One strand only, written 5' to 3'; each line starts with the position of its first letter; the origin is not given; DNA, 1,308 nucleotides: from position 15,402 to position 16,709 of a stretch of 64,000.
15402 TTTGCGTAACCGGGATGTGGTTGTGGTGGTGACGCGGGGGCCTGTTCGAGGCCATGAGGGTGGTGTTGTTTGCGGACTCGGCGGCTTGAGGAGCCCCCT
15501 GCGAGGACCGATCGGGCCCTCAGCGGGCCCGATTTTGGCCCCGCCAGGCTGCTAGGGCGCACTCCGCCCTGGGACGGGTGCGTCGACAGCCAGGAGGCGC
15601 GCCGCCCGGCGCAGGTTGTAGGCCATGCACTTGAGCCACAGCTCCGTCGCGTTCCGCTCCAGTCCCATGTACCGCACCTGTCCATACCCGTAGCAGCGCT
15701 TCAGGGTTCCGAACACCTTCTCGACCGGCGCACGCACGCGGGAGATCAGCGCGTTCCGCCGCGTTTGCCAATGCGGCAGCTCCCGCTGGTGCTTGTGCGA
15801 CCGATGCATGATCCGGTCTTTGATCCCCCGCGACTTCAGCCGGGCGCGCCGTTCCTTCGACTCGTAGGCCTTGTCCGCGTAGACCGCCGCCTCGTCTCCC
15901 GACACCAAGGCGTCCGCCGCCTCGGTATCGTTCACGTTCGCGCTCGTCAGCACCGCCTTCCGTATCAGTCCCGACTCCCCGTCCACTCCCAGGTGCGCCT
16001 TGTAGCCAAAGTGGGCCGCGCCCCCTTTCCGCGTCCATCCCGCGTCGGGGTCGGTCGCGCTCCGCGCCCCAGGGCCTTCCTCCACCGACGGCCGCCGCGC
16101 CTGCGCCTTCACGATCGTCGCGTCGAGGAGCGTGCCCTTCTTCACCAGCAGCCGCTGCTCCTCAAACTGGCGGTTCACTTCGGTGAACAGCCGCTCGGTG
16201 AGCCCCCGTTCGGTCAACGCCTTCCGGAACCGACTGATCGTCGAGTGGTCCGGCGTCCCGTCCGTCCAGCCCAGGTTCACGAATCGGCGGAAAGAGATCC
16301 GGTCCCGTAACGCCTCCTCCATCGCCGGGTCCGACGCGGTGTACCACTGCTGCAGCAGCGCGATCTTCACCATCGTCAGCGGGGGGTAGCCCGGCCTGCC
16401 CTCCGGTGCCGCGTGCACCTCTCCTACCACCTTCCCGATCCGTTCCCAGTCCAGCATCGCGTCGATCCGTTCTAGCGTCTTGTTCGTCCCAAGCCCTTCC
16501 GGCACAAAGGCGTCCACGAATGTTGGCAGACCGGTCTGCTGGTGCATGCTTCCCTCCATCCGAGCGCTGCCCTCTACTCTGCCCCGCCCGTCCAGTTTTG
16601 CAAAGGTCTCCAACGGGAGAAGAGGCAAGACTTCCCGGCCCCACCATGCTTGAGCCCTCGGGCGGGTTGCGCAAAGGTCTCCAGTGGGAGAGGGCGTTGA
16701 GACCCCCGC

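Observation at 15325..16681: IS5-family element whose 17-bp terminal inverted repeat is the same motif found in the dispersed repeats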

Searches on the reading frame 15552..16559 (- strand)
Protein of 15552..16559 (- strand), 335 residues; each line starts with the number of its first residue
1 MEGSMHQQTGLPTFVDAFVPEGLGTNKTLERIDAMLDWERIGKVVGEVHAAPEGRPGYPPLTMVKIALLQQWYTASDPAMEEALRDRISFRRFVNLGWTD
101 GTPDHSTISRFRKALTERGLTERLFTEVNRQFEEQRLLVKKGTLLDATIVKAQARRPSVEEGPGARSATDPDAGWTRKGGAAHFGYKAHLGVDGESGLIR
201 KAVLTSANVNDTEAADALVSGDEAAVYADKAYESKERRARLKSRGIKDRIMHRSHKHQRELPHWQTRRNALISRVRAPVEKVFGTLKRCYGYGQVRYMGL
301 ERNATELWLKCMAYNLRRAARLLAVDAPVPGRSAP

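Call 10: search_protein_families(library=pfam, proteins=[window:15552-16559:-])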
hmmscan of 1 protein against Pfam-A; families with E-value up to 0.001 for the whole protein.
window:15552-16559:- (335 aa): 6 families
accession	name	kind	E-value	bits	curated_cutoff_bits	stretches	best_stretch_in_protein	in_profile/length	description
PF01609.27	DDE_Tnp_1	-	1.1e-30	107.4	23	1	140-316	4-200/200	Transposase DDE domain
PF05598.16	DUF772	-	5e-25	87.8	23.1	1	54-128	1-74/74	Transposase domain (DUF772)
PF13612.12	DDE_Tnp_1_3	-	1.5e-09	38.4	27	1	183-289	43-144/155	Transposase DDE domain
PF13751.12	DDE_Tnp_1_6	-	2.1e-09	38.2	25.1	1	251-319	54-124/125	Transposase DDE domain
PF13359.12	DDE_Tnp_4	-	3.9e-06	27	24.8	1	221-296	73-137/158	DDE superfamily endonuclease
PF13586.12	DDE_Tnp_1_2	-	0.00015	22.6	29.2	1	226-291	1-60/86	Transposase DDE domain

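Call 11: search_protein_families(library=ncbifam, proteins=[window:15552-16559:-])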
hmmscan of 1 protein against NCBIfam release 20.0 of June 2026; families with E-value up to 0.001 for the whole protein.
window:15552-16559:- (335 aa): 9 families
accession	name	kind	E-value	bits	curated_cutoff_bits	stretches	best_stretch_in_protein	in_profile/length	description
NF033581.1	transpos_IS5_4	equivalog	2e-87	293.2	140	1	29-316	2-284/285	IS5 family transposase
NF033551.1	transpos_IS1182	equivalog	1.6e-57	195.5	270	3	6-161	5-157/488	IS1182 family transposase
NF033593.1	transpos_ISNCY_1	equivalog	1.1e-29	103.4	325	2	167-321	280-444/444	ISNCY family transposase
NF033578.1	transpos_IS5_1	equivalog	6.4e-23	81.5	275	2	183-321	281-418/419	IS5 family transposase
NF033579.1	transpos_IS5_2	equivalog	1.5e-17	64.1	140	1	186-317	140-288/289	IS5 family transposase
NF033580.1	transpos_IS5_3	equivalog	2.6e-16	59.9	110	1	103-289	56-231/258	IS5 family transposase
NF033520.1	transpos_IS982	equivalog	4.3e-15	56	130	1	174-317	102-242/243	IS982 family transposase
NF033592.1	transpos_IS4_1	equivalog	2.9e-11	43.1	115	1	37-247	6-201/332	IS4 family transposase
NF033539.1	transpos_IS1380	equivalog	2.8e-06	26.2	180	0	275-327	330-382/419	IS1380 family transposase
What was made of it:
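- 15552..16547 (-): Transposase CDS, 331 aa (alternative upstream ATG at 16559). It has a DUF772 N-terminal domain and a DDE_Tnp_1 catalytic domain. Candidate DDE residues lie in LDAT (141), ADKAY (224) and PVEKVF (274). NF033581 at 2e-87, 293 bits against a cutoff of 140; PF01609 at 1e-30; PF05598 at 5e-25 (calls 10, 11).
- On IS5 family insertion sequence: PF05598 at 88 bits against 23 (calls 10, 11).
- NCBIfam IS5 at 2e-87, plus DUF772 and DDE_Tnp_1 (calls 10, 11).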

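Call 13: find_encoding_contigs(protein=window:15552-16559:-, flank=3000, max_places=10)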
Protein window:15552-16559:- (335 aa): no gene with exactly this product is on record in the collection.

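Call 14: find_encoding_contigs(protein=window:15552-16547:-, flank=3000, max_places=10)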
Protein window:15552-16547:- (331 aa): no gene with exactly this product is on record in the collection.

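Call 15: find_homologous_proteins(query=window:15552-16547:-)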
Query window:15552-16547:- (331 aa): 4004 proteins with E <= 0.001 among 8000 candidates; the best 120 are listed.
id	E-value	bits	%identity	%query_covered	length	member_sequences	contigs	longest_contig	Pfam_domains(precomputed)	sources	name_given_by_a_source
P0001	7.6e-206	701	92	100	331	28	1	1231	PF01609.28,PF13751.13,PF05598.17,PF13612.13,PF13359.13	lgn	-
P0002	1.1e-202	690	92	100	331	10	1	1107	PF01609.28,PF13751.13,PF05598.17,PF13612.13,PF13359.13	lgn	-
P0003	5.3e-200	682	90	100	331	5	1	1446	PF01609.28,PF13586.13,PF13751.13,PF05598.17,PF13612.13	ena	-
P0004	8.5e-199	678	90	100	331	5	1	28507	PF01609.28,PF13751.13,PF05598.17,PF13612.13,PF13359.13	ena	-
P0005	4.5e-198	675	89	100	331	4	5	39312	PF01609.28,PF13751.13,PF05598.17,PF13612.13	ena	-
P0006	7.2e-198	675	89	100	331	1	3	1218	PF01609.28,PF13751.13,PF05598.17,PF13612.13,PF13359.13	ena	-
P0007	1.1e-185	634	87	100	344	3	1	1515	PF01609.28,PF13751.13,PF05598.17,PF13612.13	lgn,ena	-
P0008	4.7e-184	629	85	100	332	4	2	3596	PF01609.28,PF13751.13,PF05598.17,PF13612.13,PF13359.13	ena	-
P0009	6.5e-182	622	83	100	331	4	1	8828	PF01609.28,PF13751.13,PF05598.17,PF13612.13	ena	-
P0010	4.1e-181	620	83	100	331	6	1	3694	PF01609.28,PF13751.13,PF05598.17,PF13612.13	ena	-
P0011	7.7e-181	619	83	100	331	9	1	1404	PF01609.28,PF13751.13,PF05598.17,PF13612.13,PF13359.13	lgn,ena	-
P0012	3.8e-179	613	82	100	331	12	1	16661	PF01609.28,PF13751.13,PF05598.17,PF13612.13,PF13359.13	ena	-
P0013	5.4e-178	609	81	100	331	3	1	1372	PF01609.28,PF13751.13,PF05598.17,PF13612.13,PF13359.13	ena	-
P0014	1.6e-162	558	76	96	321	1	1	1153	PF01609.28,PF13751.13,PF05598.17,PF13612.13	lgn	-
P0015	4.6e-162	557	77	96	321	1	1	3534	PF01609.28,PF13751.13,PF05598.17,PF13612.13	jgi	-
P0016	3.6e-160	551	75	97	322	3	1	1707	PF01609.28,PF13751.13,PF05598.17,PF13612.13,PF13359.13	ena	-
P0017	1.0e-159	549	75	96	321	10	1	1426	PF01609.28,PF13751.13,PF05598.17,PF13612.13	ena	-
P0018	6.4e-158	543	76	97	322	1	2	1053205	PF01609.28,PF13751.13,PF05598.17,PF13612.13,PF13359.13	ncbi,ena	-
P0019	8.0e-158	543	75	97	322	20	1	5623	PF01609.28,PF13751.13,PF05598.17,PF13612.13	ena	-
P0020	3.3e-155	534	74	97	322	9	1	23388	PF01609.28,PF13751.13,PF05598.17,PF13612.13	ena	-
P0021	2.9e-154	531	74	96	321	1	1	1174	PF01609.28,PF13751.13,PF05598.17,PF13612.13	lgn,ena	-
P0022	1.0e-153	529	74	96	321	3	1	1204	PF01609.28,PF13751.13,PF05598.17,PF13612.13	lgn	-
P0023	1.9e-153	529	73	96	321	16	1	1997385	PF01609.28,PF13751.13,PF05598.17,PF13612.13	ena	-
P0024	7.2e-153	527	72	96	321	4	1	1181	PF01609.28,PF13751.13,PF05598.17,PF13612.13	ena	-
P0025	9.8e-153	526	84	90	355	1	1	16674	PF01609.28,PF05598.17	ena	-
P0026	2.2e-152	525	72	98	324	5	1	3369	PF01609.28,PF13751.13,PF05598.17,PF13612.13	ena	-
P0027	3.8e-152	524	89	44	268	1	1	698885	PF01609.28,PF13586.13,PF13751.13,PF05598.17,PF13359.13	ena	-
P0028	4.8e-148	511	71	96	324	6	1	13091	PF01609.28,PF13751.13,PF05598.17,PF13612.13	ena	-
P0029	7.5e-148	510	70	100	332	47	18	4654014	PF01609.28,PF13586.13,PF13751.13,PF05598.17,PF13612.13,PF13359.13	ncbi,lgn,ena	-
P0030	1.5e-147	509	71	94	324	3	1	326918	PF01609.28,PF13751.13,PF05598.17,PF13612.13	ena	-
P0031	2.8e-147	508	70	98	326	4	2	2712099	PF01609.28,PF13751.13,PF05598.17,PF13612.13,PF13359.13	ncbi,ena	-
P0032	8.0e-147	507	70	96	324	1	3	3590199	PF01609.28,PF13751.13,PF05598.17,PF13612.13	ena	-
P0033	8.4e-147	507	70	97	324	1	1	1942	PF01609.28,PF13751.13,PF05598.17,PF13612.13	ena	-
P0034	1.3e-146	506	71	97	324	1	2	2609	PF01609.28,PF13751.13,PF05598.17,PF13612.13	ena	-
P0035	8.3e-146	504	71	96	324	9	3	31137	PF01609.28,PF13751.13,PF05598.17,PF13612.13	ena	-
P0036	8.9e-146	503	71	96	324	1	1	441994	PF01609.28,PF13751.13,PF05598.17,PF13612.13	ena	-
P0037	1.2e-145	503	69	97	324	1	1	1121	PF01609.28,PF13751.13,PF05598.17,PF13612.13,PF13359.13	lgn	-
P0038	1.9e-145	502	70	97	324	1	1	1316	PF01609.28,PF13751.13,PF05598.17,PF13612.13,PF13359.13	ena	-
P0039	3.5e-145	501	70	96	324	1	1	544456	PF01609.28,PF13751.13,PF05598.17,PF13612.13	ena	-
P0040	4.4e-145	501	70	96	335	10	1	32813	PF01609.28,PF13751.13,PF05598.17,PF13612.13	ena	-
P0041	1.1e-144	500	69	96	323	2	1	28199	PF01609.28,PF13751.13,PF05598.17,PF13359.13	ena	-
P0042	1.4e-144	499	70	97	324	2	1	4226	PF01609.28,PF13751.13,PF05598.17,PF13612.13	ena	-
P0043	2.8e-144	499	69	97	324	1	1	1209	PF01609.28,PF13586.13,PF13751.13,PF05598.17,PF13612.13,PF13359.13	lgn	-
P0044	3.6e-144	498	69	97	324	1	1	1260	PF01609.28,PF13586.13,PF05598.17,PF13612.13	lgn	-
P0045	3.9e-144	498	70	98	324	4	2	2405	PF01609.28,PF13751.13,PF05598.17,PF13612.13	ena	-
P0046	5.5e-144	498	73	92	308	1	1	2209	PF01609.28,PF13751.13,PF05598.17,PF13612.13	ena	-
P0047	1.3e-143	496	69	96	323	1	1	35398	PF01609.28,PF13751.13,PF05598.17,PF13612.13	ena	-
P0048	3.2e-143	495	69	96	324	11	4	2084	PF01609.28,PF13751.13,PF05598.17,PF13612.13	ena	-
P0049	3.7e-143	495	68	100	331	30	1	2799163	PF01609.28,PF13751.13,PF05598.17,PF13612.13,PF13359.13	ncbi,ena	-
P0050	1.0e-142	493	68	98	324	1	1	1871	PF01609.28,PF13751.13,PF05598.17,PF13612.13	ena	-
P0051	1.9e-142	492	69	97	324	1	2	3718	PF01609.28,PF13751.13,PF05598.17,PF13612.13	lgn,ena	-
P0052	8.0e-142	490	69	97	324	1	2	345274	PF01609.28,PF13751.13,PF05598.17,PF13612.13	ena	-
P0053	1.9e-141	489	68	97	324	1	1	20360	PF01609.28,PF13751.13,PF05598.17,PF13612.13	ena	-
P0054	2.0e-141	489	70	97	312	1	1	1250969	PF01609.28,PF13751.13,PF05598.17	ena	-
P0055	3.8e-141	488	69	96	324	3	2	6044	PF01609.28,PF13751.13,PF05598.17,PF13612.13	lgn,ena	-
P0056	2.9e-140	485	68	97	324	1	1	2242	PF01609.28,PF13751.13,PF05598.17,PF13612.13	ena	-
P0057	5.7e-140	484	92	71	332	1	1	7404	PF01609.28,PF05598.17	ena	-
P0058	2.0e-139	483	68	93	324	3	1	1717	PF01609.28,PF05598.17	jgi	-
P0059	2.1e-139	482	68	100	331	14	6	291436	PF01609.28,PF13751.13,PF05598.17,PF13612.13,PF13359.13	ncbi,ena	-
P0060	3.0e-139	482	69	97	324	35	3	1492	PF01609.28,PF13751.13,PF05598.17,PF13612.13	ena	-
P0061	1.2e-138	480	69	96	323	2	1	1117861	PF01609.28,PF13751.13,PF05598.17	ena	-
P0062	2.1e-138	479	67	100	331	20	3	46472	PF01609.28,PF13751.13,PF05598.17,PF13612.13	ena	-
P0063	6.4e-138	478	66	97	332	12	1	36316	PF01609.28,PF13586.13,PF13751.13,PF05598.17,PF13612.13,PF13359.13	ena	-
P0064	6.5e-138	478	66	100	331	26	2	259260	PF01609.28,PF13751.13,PF05598.17,PF13612.13,PF13359.13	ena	-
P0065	1.6e-137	476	80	79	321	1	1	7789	PF01609.28,PF05598.17,PF13612.13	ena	-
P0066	3.5e-137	475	65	96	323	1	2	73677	PF01609.28,PF13751.13,PF05598.17,PF13612.13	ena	-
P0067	6.7e-137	474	66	96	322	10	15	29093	PF01609.28,PF13586.13,PF13751.13,PF05598.17,PF13612.13,PF13359.13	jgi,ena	jgi:IS5 family transposase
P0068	1.1e-136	474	66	95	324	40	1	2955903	PF01609.28,PF13751.13,PF05598.17,PF13612.13,PF13359.13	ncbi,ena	-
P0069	4.7e-136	471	66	100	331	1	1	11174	PF01609.28,PF13751.13,PF05598.17,PF13612.13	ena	-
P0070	2.1e-135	469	66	97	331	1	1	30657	PF01609.28,PF13751.13,PF05598.17,PF13612.13,PF13359.13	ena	-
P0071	2.2e-135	469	66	96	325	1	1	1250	PF01609.28,PF13586.13,PF13751.13,PF05598.17,PF13612.13,PF13359.13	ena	-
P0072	4.1e-135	468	68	97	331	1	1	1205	PF01609.28,PF13751.13,PF05598.17,PF13612.13,PF13359.13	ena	-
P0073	6.3e-135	468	66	100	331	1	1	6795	PF01609.28,PF13751.13,PF05598.17,PF13612.13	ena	-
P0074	8.2e-135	467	66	97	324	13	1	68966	PF01609.28,PF13586.13,PF13751.13,PF05598.17,PF13612.13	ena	-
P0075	2.9e-134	466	66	95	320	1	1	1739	PF01609.28,PF13751.13,PF05598.17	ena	-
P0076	3.4e-134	465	67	96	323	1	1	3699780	PF01609.28,PF13751.13,PF05598.17,PF13612.13,PF13359.13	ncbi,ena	-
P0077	4.0e-134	465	67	96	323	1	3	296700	PF01609.28,PF13751.13,PF05598.17,PF13612.13,PF13359.13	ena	-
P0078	4.4e-134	465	67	96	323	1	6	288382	PF01609.28,PF13751.13,PF05598.17,PF13612.13,PF13359.13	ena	-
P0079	4.6e-134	465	66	96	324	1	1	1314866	PF01609.28,PF13751.13,PF05598.17,PF13612.13,PF13359.13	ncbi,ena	-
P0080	6.0e-134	465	65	100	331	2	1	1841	PF01609.28,PF13751.13,PF05598.17,PF13612.13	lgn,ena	-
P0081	9.5e-134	464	64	95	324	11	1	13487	PF01609.28,PF13751.13,PF05598.17,PF13612.13,PF13359.13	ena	-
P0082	1.7e-133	463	67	96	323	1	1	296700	PF01609.28,PF13751.13,PF05598.17,PF13612.13,PF13359.13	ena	-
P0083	2.3e-133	463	67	96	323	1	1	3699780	PF01609.28,PF13751.13,PF05598.17,PF13612.13,PF13359.13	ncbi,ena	-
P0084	2.3e-133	463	67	96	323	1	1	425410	PF01609.28,PF13751.13,PF05598.17,PF13612.13,PF13359.13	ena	-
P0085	2.3e-133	463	67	97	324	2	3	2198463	PF01609.28,PF13751.13,PF05598.17,PF13612.13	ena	-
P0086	2.4e-133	463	65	98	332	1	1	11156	PF01609.28,PF13751.13,PF05598.17,PF13612.13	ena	-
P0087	3.1e-133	462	65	95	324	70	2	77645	PF01609.28,PF13751.13,PF05598.17,PF13612.13,PF13359.13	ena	-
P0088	4.4e-133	462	65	96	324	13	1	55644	PF01609.28,PF13751.13,PF05598.17,PF13612.13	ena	-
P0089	5.9e-133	461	63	98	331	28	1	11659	PF01609.28,PF13586.13,PF13751.13,PF05598.17,PF13612.13,PF13359.13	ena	-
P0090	6.3e-133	461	65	96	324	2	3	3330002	PF01609.28,PF13751.13,PF05598.17,PF13612.13,PF13359.13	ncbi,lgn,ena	-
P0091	6.9e-133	461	65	96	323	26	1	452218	PF01609.28,PF13751.13,PF05598.17,PF13612.13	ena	-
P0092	7.0e-133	461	65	96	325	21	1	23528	PF01609.28,PF13751.13,PF05598.17,PF13612.13,PF13359.13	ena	-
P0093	8.7e-133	461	67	96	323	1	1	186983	PF01609.28,PF13751.13,PF05598.17,PF13612.13,PF13359.13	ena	-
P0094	1.7e-132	460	65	99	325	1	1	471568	PF01609.28,PF13586.13,PF13751.13,PF05598.17,PF13612.13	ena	-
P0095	2.2e-132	459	64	96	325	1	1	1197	PF01609.28,PF13586.13,PF13751.13,PF05598.17,PF13612.13,PF13359.13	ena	-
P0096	3.2e-132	459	66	95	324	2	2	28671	PF01609.28,PF13586.13,PF13751.13,PF05598.17,PF13612.13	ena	-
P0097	5.0e-132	458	65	98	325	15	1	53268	PF01609.28,PF13751.13,PF05598.17,PF13612.13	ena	-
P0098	5.7e-132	458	65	96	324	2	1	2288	PF01609.28,PF13751.13,PF05598.17,PF13612.13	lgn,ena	-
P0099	6.1e-132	458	64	97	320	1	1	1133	PF01609.28,PF13751.13,PF05598.17,PF13359.13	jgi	jgi:transposase, IS5 family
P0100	6.4e-132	458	67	97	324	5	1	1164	PF01609.28,PF13751.13,PF05598.17,PF13612.13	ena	-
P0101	8.9e-132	457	63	96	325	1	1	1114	PF01609.28,PF13586.13,PF13751.13,PF05598.17,PF13612.13,PF13359.13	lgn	-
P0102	1.2e-131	457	65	95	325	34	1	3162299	PF01609.28,PF13751.13,PF05598.17,PF13612.13,PF13359.13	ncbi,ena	-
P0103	1.3e-131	457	64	95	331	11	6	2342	PF01609.28,PF13586.13,PF13751.13,PF05598.17,PF13612.13,PF13359.13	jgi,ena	-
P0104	1.4e-131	457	63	96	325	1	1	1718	PF01609.28,PF13586.13,PF13751.13,PF05598.17,PF13612.13,PF13359.13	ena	-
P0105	1.7e-131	456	64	96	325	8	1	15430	PF01609.28,PF13751.13,PF05598.17,PF13612.13,PF13359.13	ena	-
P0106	2.2e-131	456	65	96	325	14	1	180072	PF01609.28,PF13586.13,PF13751.13,PF05598.17,PF13612.13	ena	-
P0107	3.1e-131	456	65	98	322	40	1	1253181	PF01609.28,PF13751.13,PF05598.17,PF13612.13,PF13359.13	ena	-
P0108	3.5e-131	455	65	96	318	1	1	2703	PF01609.28,PF13751.13,PF05598.17,PF13612.13,PF13359.13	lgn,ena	-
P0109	3.8e-131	455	65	96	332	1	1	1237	PF01609.28,PF13751.13,PF05598.17,PF13612.13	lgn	-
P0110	6.2e-131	455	65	96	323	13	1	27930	PF01609.28,PF13586.13,PF13751.13,PF05598.17,PF13612.13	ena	-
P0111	8.0e-131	454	64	97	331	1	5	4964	PF01609.28,PF13586.13,PF13751.13,PF05598.17,PF13612.13,PF13359.13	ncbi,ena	-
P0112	8.0e-131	454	63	96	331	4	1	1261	PF01609.28,PF13586.13,PF13751.13,PF05598.17,PF13612.13,PF13359.13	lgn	-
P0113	1.4e-130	454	65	96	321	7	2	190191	PF01609.28,PF13586.13,PF13751.13,PF05598.17,PF13612.13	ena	-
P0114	1.5e-130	453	65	96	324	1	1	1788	PF01609.28,PF13586.13,PF13751.13,PF05598.17,PF13612.13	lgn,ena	-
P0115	2.0e-130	453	63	96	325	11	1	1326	PF01609.28,PF13586.13,PF13751.13,PF05598.17,PF13612.13,PF13359.13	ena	-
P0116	2.2e-130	453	66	94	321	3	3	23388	PF01609.28,PF13751.13,PF05598.17,PF13612.13,PF13359.13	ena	-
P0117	2.4e-130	453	65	96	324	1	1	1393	PF01609.28,PF13586.13,PF13751.13,PF05598.17,PF13612.13,PF13359.13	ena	-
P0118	2.5e-130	453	62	98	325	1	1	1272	PF01609.28,PF13751.13,PF05598.17,PF13612.13,PF13359.13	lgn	-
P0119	3.3e-130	452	63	100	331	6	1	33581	PF01609.28,PF13751.13,PF05598.17,PF13612.13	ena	-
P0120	4.0e-130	452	63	97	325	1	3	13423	PF01609.28,PF13751.13,PF05598.17,PF13612.13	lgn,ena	-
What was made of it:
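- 15552..16547 (-): It is full length against 331-aa homologues at 92% identity (call 15).
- The ORF is full length against 331-aa homologues (call 15). The IS here is intact (calls 11, 15).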

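Call 16: find_encoding_contigs(protein=P0005, flank=2500, max_places=8)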
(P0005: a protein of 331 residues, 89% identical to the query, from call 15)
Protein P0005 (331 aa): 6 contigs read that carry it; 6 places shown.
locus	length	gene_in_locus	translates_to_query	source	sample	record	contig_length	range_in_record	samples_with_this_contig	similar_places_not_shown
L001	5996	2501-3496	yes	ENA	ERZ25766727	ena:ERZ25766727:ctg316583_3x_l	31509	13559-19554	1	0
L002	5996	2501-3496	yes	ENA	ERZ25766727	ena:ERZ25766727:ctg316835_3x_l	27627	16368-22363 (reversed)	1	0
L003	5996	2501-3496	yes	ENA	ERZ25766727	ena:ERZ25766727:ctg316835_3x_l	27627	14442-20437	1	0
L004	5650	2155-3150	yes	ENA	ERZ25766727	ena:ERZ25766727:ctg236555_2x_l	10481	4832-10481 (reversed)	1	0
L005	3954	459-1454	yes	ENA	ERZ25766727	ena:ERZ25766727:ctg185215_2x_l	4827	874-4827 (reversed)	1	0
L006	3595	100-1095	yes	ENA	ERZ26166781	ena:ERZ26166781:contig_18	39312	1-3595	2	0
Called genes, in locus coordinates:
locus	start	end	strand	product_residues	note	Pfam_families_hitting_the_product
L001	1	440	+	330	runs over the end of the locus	PF00248:Aldo_ket_red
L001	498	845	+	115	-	-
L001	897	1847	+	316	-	PF01497:Peripla_BP_2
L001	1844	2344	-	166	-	-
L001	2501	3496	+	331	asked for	PF05598:DUF772, PF01609:DDE_Tnp_1, PF13612:DDE_Tnp_1_3, PF13751:DDE_Tnp_1_6 (weak)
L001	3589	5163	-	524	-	PF01425:Amidase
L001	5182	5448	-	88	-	-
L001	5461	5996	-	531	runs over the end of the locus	PF01019:G_glu_transpept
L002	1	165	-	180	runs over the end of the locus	PF02527:GidB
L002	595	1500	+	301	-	PF02401:LYTB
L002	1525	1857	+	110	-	-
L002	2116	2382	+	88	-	-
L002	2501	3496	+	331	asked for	PF05598:DUF772, PF01609:DDE_Tnp_1, PF13612:DDE_Tnp_1_3, PF13751:DDE_Tnp_1_6 (weak)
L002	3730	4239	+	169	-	PF22673:MCP-like_PDC_1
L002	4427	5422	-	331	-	PF05598:DUF772, PF01609:DDE_Tnp_1, PF13612:DDE_Tnp_1_3, PF13751:DDE_Tnp_1_6 (weak)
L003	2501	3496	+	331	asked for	PF05598:DUF772, PF01609:DDE_Tnp_1, PF13612:DDE_Tnp_1_3, PF13751:DDE_Tnp_1_6 (weak)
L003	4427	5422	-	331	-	PF05598:DUF772, PF01609:DDE_Tnp_1, PF13612:DDE_Tnp_1_3, PF13751:DDE_Tnp_1_6 (weak)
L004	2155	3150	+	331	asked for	PF05598:DUF772, PF01609:DDE_Tnp_1, PF13612:DDE_Tnp_1_3, PF13751:DDE_Tnp_1_6 (weak)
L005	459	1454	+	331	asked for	PF05598:DUF772, PF01609:DDE_Tnp_1, PF13612:DDE_Tnp_1_3, PF13751:DDE_Tnp_1_6 (weak)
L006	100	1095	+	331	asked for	PF05598:DUF772, PF01609:DDE_Tnp_1, PF13612:DDE_Tnp_1_3, PF13751:DDE_Tnp_1_6 (weak)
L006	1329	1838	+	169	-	PF22673:MCP-like_PDC_1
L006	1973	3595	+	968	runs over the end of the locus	PF01565:FAD_binding_4, PF02913:FAD-oxidase_C, PF02754:CCG (faint), PF13183:Fer4_8, PF13534:Fer4_17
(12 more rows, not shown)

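Call 17: find_encoding_contigs(protein=P0004, flank=2500, max_places=5)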
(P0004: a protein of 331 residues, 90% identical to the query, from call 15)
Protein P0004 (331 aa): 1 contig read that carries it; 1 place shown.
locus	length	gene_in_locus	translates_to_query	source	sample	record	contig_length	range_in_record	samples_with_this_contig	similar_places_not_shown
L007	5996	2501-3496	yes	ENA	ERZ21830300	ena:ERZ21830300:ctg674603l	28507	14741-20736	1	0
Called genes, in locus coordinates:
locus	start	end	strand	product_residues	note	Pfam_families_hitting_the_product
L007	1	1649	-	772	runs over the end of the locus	PF01138:RNase_PH, PF03725:RNase_PH_C, PF03726:PNPase, PF01138:RNase_PH, PF00013:KH_1, PF00575:S1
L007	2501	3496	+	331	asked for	PF05598:DUF772, PF01609:DDE_Tnp_1, PF13612:DDE_Tnp_1_3 (weak), PF13359:DDE_Tnp_4 (weak), PF13751:DDE_Tnp_1_6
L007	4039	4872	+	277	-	PF00528:BPD_transp_1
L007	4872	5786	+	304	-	PF00528:BPD_transp_1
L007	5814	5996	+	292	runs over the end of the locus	PF03193:RsgA_GTPase (faint), PF20703:nSTAND1 (weak), PF02463:SMC_N (faint), PF00005:ABC_tran, PF13304:AAA_21 (weak)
